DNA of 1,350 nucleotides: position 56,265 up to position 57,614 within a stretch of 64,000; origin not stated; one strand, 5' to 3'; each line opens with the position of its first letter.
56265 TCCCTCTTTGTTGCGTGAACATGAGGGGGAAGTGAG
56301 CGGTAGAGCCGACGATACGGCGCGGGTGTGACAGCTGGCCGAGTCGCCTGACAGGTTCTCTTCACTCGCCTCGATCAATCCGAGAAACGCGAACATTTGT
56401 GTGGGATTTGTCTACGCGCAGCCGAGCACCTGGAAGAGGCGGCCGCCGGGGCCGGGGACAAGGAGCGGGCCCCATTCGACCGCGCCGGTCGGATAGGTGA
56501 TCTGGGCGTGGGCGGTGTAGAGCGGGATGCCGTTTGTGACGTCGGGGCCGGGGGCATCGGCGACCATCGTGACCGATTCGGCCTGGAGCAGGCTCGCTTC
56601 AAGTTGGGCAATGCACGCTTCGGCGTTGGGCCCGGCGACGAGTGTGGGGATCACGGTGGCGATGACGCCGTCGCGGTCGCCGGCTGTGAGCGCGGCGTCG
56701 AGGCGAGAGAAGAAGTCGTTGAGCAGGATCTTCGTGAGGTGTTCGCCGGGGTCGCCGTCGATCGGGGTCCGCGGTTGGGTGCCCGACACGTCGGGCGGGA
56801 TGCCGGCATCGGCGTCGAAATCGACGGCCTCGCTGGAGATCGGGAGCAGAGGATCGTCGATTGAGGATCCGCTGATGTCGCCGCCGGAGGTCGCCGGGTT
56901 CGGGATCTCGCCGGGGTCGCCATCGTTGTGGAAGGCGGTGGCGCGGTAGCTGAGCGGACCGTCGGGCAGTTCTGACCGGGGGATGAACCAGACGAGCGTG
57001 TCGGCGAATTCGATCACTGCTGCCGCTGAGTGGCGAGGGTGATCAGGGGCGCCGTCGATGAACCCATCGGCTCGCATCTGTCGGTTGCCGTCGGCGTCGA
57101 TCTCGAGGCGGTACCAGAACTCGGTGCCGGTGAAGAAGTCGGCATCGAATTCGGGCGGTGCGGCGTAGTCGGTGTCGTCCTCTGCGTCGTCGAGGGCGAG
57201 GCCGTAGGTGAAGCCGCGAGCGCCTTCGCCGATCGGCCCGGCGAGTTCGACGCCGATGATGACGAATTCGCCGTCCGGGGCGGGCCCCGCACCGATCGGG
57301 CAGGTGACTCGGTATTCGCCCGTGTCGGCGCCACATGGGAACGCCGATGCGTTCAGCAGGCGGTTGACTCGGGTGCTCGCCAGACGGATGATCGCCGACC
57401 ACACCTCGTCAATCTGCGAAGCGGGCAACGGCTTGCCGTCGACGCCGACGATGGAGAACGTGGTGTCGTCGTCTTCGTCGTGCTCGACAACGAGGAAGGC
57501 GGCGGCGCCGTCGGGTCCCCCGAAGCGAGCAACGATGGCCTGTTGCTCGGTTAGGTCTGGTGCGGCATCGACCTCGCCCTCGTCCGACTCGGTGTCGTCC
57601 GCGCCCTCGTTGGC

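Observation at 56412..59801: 1129-aa orphan membrane protein with a triplicated CxxC...Cx4C helical module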

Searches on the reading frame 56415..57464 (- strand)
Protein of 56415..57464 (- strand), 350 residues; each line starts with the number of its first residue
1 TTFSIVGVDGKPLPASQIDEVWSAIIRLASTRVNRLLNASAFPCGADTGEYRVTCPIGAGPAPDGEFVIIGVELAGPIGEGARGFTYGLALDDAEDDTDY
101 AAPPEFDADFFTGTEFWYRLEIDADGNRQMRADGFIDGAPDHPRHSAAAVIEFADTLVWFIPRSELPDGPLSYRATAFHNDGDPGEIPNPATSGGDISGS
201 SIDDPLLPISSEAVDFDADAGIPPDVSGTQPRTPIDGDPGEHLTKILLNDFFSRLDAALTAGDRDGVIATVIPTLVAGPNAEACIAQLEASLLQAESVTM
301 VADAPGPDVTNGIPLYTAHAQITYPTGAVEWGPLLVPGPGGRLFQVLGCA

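Call 37: find_homologous_proteins(query=A2, max_evalue=0.00001)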
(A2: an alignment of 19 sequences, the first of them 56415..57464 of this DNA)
Query A2 (19 sequences) (350 aa, profile of the alignment): 5 proteins with E <= 0.00001 among 8000 candidates.
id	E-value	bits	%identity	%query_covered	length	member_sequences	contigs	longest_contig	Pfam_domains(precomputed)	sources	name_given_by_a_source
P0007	4.1e-153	528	47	99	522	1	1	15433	-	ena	-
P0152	5.7e-139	481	50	90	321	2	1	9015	-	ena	-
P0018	2.1e-125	436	37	89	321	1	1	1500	-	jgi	jgi:hypothetical protein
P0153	1.7e-120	420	46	99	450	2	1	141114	-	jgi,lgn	jgi:hypothetical protein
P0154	5.5e-12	63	28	53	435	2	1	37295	-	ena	-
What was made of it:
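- Tried and rejected: It found 5 proteins with the ectodomain profile (call 37).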

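Call 40: find_encoding_contigs(protein=P0153, flank=10000, max_places=3)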
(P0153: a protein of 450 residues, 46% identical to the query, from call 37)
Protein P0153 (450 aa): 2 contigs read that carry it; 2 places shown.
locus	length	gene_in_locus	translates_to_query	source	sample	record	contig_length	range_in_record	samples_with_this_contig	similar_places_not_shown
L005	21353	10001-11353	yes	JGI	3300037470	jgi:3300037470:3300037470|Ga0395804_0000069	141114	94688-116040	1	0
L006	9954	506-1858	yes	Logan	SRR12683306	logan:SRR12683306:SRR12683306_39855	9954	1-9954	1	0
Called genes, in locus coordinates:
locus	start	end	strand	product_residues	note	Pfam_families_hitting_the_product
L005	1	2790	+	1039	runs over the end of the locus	PF13191:AAA_16, PF13401:AAA_22 (faint)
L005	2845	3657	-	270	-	PF01135:PCMT (weak), PF01209:Ubie_methyltran, PF02353:CMAS (weak), PF13489:Methyltransf_23, PF13847:Methyltransf_31, PF08241:Methyltransf_11, PF08242:Methyltransf_12, PF13649:Methyltransf_25, +2 more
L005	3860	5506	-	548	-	PF13424:TPR_12 (faint), PF17874:TPR_MalT (faint), PF00196:GerE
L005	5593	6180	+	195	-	PF10708:DUF2510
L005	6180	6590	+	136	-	PF08818:DUF1801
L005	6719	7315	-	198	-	PF02661:Fic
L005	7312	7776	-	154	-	PF13560:HTH_31 (weak), PF01381:HTH_3, PF20432:Xre-like-HTH (faint)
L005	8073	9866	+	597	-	PF13185:GAF_2 (weak), PF00990:GGDEF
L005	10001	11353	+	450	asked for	-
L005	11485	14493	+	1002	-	PF13401:AAA_22 (weak), PF03704:BTAD, PF14559:TPR_19 (weak)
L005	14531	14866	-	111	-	PF01740:STAS, PF13466:STAS_2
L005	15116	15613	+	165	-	PF03061:4HBT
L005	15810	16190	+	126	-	PF04248:NTP_transf_9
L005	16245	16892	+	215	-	PF02660:G3P_acyltransf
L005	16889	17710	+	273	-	PF02645:DegV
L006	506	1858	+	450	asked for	-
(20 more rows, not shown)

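Call 42: predict_structure(alignment_id=A2)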
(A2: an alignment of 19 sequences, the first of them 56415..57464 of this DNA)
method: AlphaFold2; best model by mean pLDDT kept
length: 350 residues; sequences in the alignment: 19
mean_pLDDT: 90.2   pTM: 0.88
mean pLDDT of the five models: 90.2, 88.7, 88.6, 88.3, 87.3
residues with pLDDT >= 90: 235; 70-90: 101; 50-70: 14; < 50: 0
segments of 3 or more residues with pLDDT < 50: none
pLDDT, mean of each block of 10 residues (from residue 1): 71 96 95 87 94 94 96 97 95 80 74 93 93 91 94 98 92 95 81 91 89 86 89 87 92 95 94 87 92 94 83 91 96 91 87
secondary structure, 60 per line:
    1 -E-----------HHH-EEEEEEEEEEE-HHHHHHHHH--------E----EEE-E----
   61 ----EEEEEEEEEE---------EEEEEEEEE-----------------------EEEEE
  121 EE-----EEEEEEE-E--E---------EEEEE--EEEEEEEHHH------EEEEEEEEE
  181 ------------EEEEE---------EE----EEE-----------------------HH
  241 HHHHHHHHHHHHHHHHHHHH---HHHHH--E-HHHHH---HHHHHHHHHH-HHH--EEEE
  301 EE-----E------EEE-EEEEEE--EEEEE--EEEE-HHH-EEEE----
elements in order: E18-28 H30-38 E52-54 E65-74 E84-92 E116-122 E128-134 E149-153 E156-162 E172-180 E193-197 E213-215 H239-260 H264-268 H273-277 H281-290 E297-302 E315-317 E319-324 E327-331 E334-337 E343-346
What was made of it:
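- On NTF2-like superfamily: The secondary-structure order is compatible (call 42).
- The ectodomain model has pLDDT 90.2 and pTM 0.88 (call 42).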

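Call 45: fold_search(model_id=the predicted structure, library=pdb)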
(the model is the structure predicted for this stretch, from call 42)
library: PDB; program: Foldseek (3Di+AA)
matches with E <= 10: 973; with E <= 0.001: 0
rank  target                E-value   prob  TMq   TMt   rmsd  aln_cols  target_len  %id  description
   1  6uae_D                8.7e-03  0.97  0.19  0.41   5.7       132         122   17  Ketosteroid isomerase (C. testosteroni) with truncated & designed loop for precise positioning of a catalytic E38 (released 2020-09-16)
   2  9ard_A                1.9e-02  0.69  0.21  0.41  10.0       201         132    9  Structure of Pycsar EcPycC cyclase immunoglobulin-like AGS-C domain (released 2024-06-19)
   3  6w3d                  2.0e-02  1.00  0.21  0.53   4.1       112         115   14  Rd1NTF2_05 with long sheet (released 2020-04-15)
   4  7nwn                  2.2e-02  0.41  0.21  0.32  14.0       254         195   12  A carbohydrate binding module family 9 (CBM9) from Caldicellulsiruptor kristjanssonii (released 2021-07-07)
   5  1ohs_A                3.2e-02  0.91  0.19  0.41   6.6       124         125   19  CRYSTAL STRUCTURE OF 5-3-KETOSTEROID ISOMERASE MUTANT Y14F/D38N FROM PSEUDOMONAS TESTOSTERONI COMPLEXED WITH ANDROSTAN (released 2005-03-31)
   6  2jh2_A                4.3e-02  0.23  0.15  0.30  13.0       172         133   11  X-ray crystal structure of a cohesin-like module from Clostridium perfringens (released 2007-11-06)
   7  5trv                  4.5e-02  0.97  0.20  0.46   5.3       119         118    8  Crystal structure of a de novo designed protein with curved beta-sheet (released 2017-01-25)
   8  9m6o_B                4.5e-02  0.72  0.21  0.48   8.9       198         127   10  Crystal structure of S. aureus protein A bound to a camelid single-domain antibody (released 2025-11-12)
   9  4r4g                  5.7e-02  0.10  0.16  0.17  19.3       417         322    7  Crystal structure of a putative lipoprotein (ycdA) from Bacillus subtilis subsp. subtilis str. 168 at 2.62 A resolution (released 2014-09-17)
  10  6fpv_A                6.0e-02  0.44  0.19  0.41   9.5       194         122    9  A llama-derived JBP1-targeting nanobody (released 2018-10-31)
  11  7rxf_B                6.3e-02  0.90  0.20  0.46   6.9       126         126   10  Multi-conformer model of Apo Ketosteroid Isomerase Y57F mutant from Pseudomonas Putida (pKSI) at 250 K (released 2022-11-09)
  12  6vug_D                6.3e-02  0.51  0.20  0.45   8.8       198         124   11  Diabody bound to a Reverse Transcriptase Aptamer Complex (released 2021-02-17)
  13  9ifr                  6.3e-02  0.16  0.14  0.30  14.5       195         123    9  CLIPPER domain from the Gram-negative fibrillar adhesin "B9T28_05395 (released 2025-11-26)
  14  9dxb_A                6.7e-02  0.04  0.11  0.15  13.6       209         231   10  Crystal structure of cobalt-incorporated human 2-aminoethanethiol (aka cysteamine) dioxygenase (ADO) variant C18S/C239 (released 2025-06-04)
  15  6w3f_A                8.0e-02  0.94  0.20  0.48   5.2       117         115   12  Rd1NTF2_05_I64F_A80G_T94P_D101K_L106W (released 2020-04-15)
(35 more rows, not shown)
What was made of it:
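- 56415..56750 (-): Extracytoplasmic C-terminal NTF2-like (alpha+beta cone) subdomain (aa 1018-1129). Carries invariant C1063/C1128. Call 45: ketosteroid isomerase / NTF2 designs, prob 0.97-1.0, TMt 0.41-0.53, E about 1e-2.
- On NTF2-like superfamily: Foldseek prob 0.97-1.0, but E is 9e-3 to 1e-1 and TMt is 0.41-0.53 (call 45).
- Closest known: NTF2-like / SnoaL / ketosteroid-isomerase superfamily. Same: The best Foldseek hits are KSI and designed NTF2 folds (prob 0.97-1.0, TMt 0.41-0.53; call 45).
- NTF2-like fold hits have prob 0.97-1.0 (call 45).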

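Call 85: search_solved_structures(query=A2, max_evalue=1)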
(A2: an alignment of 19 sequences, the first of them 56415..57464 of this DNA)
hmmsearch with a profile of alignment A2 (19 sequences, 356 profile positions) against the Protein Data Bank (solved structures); distinct sequences matched with E-value up to 1: 5.
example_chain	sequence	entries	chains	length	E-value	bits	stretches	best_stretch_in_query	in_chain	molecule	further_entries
5xe7_A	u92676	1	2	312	0.089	14.9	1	253-283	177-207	ECF RNA polymerase sigma factor SigJ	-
6b0x_a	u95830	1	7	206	0.82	11.8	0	218-310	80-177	Scaffold protein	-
5tu8_A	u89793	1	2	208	0.82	11.8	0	215-250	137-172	Aap G58-spacer-G513* (variant G5-spacer-variant G5)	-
2w55_B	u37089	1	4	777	0.94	11.6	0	174-218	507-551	XANTHINE DEHYDROGENASE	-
1jro_B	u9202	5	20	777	0.94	11.6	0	174-218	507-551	xanthine dehydrogenase, chain B | XANTHINE DEHYDROGENASE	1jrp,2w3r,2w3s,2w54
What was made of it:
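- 56415..56750 (-): Call 85: weak match to the SnoaL-like part of SigJ.
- Closest known: NTF2-like / SnoaL / ketosteroid-isomerase superfamily. Same: A profile also weakly matches the SnoaL-like region of M. tuberculosis SigJ (call 85).
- There is also a weak SigJ SnoaL-region match (call 85).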

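Call 87: fold_search(model_id=the predicted structure, library=viral)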
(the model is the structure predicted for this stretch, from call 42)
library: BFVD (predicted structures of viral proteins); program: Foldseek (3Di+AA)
matches with E <= 10: 667; with E <= 0.001: 0
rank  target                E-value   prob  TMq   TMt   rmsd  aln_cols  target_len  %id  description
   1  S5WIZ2                4.0e-02  0.84  0.20  0.37   5.8       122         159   17  (no name in the UniProt tables at hand)
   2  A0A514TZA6            5.0e-02  0.09  0.12  0.08  16.1       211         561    8  (no name in the UniProt tables at hand)
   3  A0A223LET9            5.6e-02  0.06  0.11  0.07  15.9       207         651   11  Collagen-like domain containing protein [Bacillus phage PBS1]
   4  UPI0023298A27         1.2e-01  0.30  0.12  0.25  12.4       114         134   11  (no name look-up for this kind of identifier)
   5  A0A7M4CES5            1.2e-01  0.04  0.12  0.08  17.8       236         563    9  Uncharacterized protein [Pyramimonas orientalis virus 01B]
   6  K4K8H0                1.2e-01  0.25  0.16  0.06   9.6       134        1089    9  Uncharacterized protein [Abalone herpesvirus (isolate Abalone/Australia/Victoria/2009)]
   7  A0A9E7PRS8            1.2e-01  0.12  0.15  0.29  17.4       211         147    7  Immediate-early protein [Largemouth bass virus]
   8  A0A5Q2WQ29            1.2e-01  0.03  0.12  0.09  54.3       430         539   11  (no name in the UniProt tables at hand)
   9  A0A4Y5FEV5            1.5e-01  0.07  0.13  0.05  28.6       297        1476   12  Capsid and scaffold protein [Lactobacillus phage 3-521]
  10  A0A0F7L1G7            1.5e-01  0.03  0.09  0.06  16.1       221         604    8  Uncharacterized protein [uncultured marine virus]
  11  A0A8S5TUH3            1.5e-01  0.06  0.11  0.13  15.8       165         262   12  Uncharacterized protein [Siphoviridae sp. ctWT735]
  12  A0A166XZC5            1.5e-01  0.05  0.12  0.07  12.8       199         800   12  Tail spike-like protein [Gordonia phage BritBrat]
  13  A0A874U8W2            1.5e-01  0.02  0.07  0.07  39.2       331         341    9  (no name in the UniProt tables at hand)
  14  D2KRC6                1.6e-01  0.33  0.19  0.39   8.1       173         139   10  (no name in the UniProt tables at hand)
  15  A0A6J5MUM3            1.7e-01  0.04  0.09  0.17  20.9       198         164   12  SprB repeat [uncultured Caudovirales phage]
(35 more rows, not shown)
